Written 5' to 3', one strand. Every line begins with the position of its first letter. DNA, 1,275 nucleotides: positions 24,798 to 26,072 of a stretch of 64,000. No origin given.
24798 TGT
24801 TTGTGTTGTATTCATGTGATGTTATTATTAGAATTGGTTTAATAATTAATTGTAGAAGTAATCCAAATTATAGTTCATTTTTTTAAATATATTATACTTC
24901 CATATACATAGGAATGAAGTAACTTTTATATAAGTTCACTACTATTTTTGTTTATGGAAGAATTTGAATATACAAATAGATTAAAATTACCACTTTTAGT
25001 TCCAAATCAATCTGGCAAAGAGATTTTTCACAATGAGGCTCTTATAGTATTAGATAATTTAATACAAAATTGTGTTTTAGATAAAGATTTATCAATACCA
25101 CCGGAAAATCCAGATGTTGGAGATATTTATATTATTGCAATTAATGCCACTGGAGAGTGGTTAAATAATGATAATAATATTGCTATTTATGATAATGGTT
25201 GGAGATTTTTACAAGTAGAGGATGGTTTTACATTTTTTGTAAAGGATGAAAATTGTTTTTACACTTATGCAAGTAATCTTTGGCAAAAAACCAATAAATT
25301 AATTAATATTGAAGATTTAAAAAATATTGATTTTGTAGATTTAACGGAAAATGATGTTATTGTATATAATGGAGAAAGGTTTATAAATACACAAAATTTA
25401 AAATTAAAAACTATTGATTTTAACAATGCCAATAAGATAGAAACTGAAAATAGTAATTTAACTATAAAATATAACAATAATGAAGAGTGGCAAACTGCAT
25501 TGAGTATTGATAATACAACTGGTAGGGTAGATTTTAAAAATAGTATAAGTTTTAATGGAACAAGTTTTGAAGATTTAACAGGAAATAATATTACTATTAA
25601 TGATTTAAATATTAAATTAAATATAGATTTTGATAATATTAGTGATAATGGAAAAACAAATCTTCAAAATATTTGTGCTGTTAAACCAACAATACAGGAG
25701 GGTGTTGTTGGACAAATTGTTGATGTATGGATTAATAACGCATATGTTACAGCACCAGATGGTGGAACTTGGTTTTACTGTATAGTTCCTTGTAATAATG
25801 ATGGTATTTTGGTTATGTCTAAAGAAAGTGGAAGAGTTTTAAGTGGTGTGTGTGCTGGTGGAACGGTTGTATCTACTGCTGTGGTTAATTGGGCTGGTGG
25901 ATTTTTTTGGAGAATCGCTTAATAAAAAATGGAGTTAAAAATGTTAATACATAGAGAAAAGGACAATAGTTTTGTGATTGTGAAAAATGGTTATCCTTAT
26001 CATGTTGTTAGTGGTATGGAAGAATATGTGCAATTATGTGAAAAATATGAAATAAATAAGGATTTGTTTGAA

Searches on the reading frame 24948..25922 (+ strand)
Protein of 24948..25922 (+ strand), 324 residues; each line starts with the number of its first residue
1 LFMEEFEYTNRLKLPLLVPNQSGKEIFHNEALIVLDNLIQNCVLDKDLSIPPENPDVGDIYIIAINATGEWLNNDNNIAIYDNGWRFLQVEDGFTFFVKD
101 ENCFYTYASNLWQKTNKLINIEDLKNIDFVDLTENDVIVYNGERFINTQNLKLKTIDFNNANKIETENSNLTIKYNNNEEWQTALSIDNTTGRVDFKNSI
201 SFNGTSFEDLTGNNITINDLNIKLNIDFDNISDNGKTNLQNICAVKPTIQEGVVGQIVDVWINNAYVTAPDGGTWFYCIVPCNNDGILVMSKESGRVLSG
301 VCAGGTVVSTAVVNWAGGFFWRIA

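Call 65: search_protein_families(library=pfam, proteins=[window:24948-25922:+], max_evalue=0.00001)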
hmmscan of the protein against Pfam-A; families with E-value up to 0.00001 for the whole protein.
window:24948-25922:+ (324 aa): 1 family
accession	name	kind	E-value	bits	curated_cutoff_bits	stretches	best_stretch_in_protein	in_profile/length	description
PF10983.13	DUF2793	-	1e-24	86.6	27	1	28-113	1-87/87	Protein of unknown function (DUF2793)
